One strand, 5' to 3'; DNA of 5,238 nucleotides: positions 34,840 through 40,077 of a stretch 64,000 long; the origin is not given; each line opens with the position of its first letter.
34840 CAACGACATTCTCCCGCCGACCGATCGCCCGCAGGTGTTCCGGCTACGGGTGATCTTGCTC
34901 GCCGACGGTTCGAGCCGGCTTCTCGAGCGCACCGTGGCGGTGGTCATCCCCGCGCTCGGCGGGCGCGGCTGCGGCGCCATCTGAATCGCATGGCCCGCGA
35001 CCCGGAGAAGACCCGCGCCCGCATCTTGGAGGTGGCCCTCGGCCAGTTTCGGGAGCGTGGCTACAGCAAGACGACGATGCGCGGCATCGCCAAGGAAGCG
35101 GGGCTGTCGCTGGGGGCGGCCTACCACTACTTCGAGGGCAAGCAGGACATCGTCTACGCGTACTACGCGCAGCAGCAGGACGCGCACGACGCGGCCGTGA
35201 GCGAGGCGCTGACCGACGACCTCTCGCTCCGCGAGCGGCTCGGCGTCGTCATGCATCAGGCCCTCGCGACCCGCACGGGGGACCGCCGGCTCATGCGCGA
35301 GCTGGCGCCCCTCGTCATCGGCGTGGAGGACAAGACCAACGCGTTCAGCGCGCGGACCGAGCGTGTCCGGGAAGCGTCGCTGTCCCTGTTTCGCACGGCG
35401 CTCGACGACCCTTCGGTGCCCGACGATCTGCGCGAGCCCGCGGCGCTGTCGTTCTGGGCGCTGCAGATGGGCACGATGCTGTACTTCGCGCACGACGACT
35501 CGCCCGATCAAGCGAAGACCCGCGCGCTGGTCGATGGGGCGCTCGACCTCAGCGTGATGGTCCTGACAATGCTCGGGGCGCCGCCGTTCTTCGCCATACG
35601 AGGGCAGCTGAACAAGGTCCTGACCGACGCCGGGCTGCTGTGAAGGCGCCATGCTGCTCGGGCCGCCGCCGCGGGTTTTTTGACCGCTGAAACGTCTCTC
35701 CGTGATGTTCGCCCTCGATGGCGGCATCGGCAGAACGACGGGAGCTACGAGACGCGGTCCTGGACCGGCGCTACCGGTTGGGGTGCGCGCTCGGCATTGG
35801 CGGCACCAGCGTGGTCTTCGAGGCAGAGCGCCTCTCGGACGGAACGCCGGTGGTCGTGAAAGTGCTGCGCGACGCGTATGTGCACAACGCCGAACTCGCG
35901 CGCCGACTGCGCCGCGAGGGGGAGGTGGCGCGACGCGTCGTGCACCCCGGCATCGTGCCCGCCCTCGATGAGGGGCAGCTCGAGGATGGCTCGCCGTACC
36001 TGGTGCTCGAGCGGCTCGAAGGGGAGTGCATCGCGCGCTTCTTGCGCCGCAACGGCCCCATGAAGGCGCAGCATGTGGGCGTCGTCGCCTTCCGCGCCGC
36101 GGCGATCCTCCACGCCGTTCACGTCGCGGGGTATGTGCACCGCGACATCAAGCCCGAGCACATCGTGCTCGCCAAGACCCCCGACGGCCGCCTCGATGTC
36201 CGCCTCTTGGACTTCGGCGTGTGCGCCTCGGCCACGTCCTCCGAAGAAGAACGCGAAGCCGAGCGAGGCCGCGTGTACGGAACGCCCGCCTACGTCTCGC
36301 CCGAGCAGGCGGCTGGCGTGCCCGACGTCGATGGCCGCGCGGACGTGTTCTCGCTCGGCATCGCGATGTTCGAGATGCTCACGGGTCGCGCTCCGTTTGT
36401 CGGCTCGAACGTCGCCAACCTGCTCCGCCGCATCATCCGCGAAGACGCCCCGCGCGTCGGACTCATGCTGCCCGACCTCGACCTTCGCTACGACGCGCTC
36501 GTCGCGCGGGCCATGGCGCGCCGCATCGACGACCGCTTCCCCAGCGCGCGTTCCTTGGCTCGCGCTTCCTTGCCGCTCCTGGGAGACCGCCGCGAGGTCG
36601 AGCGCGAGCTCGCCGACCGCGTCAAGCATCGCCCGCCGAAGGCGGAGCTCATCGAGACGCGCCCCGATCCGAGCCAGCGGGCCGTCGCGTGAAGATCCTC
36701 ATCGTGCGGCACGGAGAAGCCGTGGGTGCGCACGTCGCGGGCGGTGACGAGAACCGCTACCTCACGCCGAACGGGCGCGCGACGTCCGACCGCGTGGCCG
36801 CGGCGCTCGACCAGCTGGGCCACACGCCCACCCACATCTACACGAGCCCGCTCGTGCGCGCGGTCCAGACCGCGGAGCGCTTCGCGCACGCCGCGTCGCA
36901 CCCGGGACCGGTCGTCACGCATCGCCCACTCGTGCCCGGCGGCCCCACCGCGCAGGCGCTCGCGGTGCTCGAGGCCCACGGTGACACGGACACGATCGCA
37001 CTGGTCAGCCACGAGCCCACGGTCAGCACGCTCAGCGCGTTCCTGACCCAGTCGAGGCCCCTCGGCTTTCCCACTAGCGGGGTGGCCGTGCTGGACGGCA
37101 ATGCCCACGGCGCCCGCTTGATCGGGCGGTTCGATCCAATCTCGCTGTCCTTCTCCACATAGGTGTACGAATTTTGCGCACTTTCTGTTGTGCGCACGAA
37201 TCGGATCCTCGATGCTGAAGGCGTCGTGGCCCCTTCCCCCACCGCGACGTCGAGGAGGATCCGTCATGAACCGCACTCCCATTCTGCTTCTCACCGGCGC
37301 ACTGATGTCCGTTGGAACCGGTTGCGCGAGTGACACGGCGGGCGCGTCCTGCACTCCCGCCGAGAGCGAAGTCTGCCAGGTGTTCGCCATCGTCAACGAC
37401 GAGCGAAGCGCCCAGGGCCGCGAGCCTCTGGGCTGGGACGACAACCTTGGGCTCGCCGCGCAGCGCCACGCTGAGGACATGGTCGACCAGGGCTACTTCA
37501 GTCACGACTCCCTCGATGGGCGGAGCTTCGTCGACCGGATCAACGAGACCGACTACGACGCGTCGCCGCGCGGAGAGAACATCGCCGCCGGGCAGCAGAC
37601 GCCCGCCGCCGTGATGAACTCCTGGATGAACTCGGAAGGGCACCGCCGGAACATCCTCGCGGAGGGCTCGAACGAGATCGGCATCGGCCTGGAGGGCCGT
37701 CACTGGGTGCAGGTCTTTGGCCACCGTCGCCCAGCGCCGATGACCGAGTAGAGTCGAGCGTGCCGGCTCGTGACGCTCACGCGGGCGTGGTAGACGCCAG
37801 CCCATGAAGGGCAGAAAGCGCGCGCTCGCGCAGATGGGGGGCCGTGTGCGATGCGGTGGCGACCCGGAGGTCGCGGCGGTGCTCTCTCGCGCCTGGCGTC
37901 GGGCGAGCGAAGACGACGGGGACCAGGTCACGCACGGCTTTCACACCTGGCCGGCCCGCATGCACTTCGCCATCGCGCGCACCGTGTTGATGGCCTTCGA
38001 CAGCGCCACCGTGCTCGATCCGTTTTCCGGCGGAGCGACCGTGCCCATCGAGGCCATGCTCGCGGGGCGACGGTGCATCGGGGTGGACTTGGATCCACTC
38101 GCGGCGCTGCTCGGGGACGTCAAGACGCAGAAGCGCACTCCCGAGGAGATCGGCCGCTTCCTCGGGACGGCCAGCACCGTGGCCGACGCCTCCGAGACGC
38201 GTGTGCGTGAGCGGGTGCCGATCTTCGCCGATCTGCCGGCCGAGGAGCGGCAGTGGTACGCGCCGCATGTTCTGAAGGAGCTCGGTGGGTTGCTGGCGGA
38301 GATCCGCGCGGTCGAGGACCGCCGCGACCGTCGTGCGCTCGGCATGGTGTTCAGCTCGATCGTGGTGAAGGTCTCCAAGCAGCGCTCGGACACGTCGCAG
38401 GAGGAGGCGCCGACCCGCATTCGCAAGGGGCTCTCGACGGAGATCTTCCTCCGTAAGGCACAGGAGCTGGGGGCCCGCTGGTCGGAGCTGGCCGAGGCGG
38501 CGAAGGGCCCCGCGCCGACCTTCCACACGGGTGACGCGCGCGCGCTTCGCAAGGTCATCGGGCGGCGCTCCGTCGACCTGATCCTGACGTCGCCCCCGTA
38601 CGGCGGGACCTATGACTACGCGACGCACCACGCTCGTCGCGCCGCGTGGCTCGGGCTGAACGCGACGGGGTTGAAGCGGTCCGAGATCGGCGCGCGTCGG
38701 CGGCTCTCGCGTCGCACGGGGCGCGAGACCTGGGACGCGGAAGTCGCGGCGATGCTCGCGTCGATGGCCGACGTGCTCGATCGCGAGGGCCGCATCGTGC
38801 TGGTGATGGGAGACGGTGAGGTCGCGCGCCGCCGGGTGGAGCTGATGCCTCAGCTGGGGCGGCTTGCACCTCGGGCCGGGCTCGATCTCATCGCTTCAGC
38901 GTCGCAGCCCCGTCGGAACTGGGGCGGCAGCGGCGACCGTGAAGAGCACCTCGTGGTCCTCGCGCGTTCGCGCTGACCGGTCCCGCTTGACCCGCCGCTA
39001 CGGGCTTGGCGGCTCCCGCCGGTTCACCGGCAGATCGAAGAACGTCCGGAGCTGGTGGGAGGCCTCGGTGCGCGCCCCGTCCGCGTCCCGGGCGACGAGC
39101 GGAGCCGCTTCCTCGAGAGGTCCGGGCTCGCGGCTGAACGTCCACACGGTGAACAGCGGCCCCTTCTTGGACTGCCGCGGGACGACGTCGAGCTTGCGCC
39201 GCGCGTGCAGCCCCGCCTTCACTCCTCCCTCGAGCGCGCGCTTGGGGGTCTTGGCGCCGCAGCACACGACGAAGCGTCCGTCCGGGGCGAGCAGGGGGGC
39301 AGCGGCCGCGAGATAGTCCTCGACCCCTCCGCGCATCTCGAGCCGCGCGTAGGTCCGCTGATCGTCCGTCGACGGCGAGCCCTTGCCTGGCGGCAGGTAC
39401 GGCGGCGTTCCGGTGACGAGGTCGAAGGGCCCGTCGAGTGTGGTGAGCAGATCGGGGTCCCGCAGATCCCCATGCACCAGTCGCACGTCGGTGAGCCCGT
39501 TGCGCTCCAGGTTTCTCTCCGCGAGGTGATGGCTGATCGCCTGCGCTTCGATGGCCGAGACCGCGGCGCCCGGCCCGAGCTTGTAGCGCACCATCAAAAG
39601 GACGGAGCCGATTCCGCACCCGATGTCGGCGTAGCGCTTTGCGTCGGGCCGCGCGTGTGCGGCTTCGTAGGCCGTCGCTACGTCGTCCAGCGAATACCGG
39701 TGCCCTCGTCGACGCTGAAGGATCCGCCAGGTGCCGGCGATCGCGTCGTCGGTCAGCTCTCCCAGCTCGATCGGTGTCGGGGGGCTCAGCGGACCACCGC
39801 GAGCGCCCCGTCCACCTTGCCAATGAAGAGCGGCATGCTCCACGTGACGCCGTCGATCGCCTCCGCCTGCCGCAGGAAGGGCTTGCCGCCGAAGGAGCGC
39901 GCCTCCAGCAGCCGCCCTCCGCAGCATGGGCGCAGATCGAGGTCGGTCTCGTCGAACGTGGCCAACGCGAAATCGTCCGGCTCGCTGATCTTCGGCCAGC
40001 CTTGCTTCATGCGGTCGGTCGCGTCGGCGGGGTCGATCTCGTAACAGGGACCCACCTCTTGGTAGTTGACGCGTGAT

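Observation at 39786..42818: Low-GC, Trp/Lys/Phe-rich 670-aa protein of unknown function with an adjacent acidic 306-aa protein, a possible toxin/effector plus partner or horizontally acquired cargo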

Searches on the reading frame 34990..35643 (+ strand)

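Call 26: search_protein_families(library=pfam, proteins=[window:34990-35643:+], max_evalue=0.001)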
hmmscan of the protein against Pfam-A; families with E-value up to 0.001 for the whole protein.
window:34990-35643:+ (217 aa): 2 families
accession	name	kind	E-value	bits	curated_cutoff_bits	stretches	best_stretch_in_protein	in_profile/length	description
PF00440.29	TetR_N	-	1.4e-14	54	24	1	12-55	1-44/47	Bacterial regulatory proteins, tetR family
PF17931.6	TetR_C_23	-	6.7e-07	30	29.1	1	117-193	35-113/127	Tetracyclin repressor-like, C-terminal domain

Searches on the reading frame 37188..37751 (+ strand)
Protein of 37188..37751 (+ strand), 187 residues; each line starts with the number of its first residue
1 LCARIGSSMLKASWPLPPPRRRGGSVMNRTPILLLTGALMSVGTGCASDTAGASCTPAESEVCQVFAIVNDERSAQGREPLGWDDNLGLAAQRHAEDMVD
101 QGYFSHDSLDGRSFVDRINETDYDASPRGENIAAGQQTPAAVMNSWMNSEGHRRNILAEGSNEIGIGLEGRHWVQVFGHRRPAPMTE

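Call 26: search_protein_families(library=pfam, proteins=[window:37188-37751:+], max_evalue=0.001)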
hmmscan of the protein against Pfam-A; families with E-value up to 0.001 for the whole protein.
window:37188-37751:+ (187 aa): 1 family
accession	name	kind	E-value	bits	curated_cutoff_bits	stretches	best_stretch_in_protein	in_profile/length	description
PF00188.32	CAP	-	7.7e-24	85.2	21.1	1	68-169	3-103/117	Cysteine-rich secretory protein family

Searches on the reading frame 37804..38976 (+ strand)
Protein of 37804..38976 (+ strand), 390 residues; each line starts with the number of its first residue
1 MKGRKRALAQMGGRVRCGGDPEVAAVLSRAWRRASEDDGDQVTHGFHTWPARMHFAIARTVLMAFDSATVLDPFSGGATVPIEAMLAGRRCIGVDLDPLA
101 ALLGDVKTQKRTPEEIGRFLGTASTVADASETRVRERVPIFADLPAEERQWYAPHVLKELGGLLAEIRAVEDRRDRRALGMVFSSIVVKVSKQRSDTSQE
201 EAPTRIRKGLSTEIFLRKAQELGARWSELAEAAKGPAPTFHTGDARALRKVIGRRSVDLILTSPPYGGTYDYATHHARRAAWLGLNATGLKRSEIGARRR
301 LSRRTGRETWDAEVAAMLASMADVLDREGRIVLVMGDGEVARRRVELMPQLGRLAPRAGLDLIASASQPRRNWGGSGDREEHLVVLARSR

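Call 26: search_protein_families(library=pfam, proteins=[window:37804-38976:+], max_evalue=0.001)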
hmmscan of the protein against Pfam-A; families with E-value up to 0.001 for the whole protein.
window:37804-38976:+ (390 aa): 2 families
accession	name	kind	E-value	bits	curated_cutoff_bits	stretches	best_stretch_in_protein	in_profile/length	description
PF01555.25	N6_N4_Mtase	-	1e-08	35.8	26.7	0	65-97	180-212/221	DNA methylase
PF01170.24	UPF0020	-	1.7e-07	31.6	22.3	0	66-109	28-72/197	RMKL-like, methyltransferase domain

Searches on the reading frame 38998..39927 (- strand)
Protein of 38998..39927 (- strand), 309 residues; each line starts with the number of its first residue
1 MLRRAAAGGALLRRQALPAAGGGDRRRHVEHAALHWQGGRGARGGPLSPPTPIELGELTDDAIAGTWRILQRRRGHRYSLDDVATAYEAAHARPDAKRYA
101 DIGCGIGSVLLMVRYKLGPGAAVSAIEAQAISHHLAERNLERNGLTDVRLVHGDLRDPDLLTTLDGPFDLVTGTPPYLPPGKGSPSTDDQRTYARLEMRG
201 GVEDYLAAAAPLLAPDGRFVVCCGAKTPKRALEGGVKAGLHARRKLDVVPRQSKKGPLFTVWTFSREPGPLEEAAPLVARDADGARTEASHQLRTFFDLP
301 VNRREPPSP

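Call 26: search_protein_families(library=pfam, proteins=[window:38998-39927:-], max_evalue=0.001)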
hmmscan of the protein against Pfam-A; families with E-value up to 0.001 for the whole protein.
window:38998-39927:- (309 aa): 5 families
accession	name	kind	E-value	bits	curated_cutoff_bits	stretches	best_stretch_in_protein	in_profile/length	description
PF05175.20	MTS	-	4e-07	30.3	23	1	95-177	31-108/170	Methyltransferase small domain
PF13649.12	Methyltransf_25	-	7.6e-07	30.2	27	1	101-172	3-69/97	Methyltransferase domain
PF13847.12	Methyltransf_31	-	7e-06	26.2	27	1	96-172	4-79/145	Methyltransferase domain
PF08242.18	Methyltransf_12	-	0.00024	22.2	30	0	101-172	2-70/98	Methyltransferase domain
PF08241.18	Methyltransf_11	-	0.00062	20.8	21.2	0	101-172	2-65/95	Methyltransferase domain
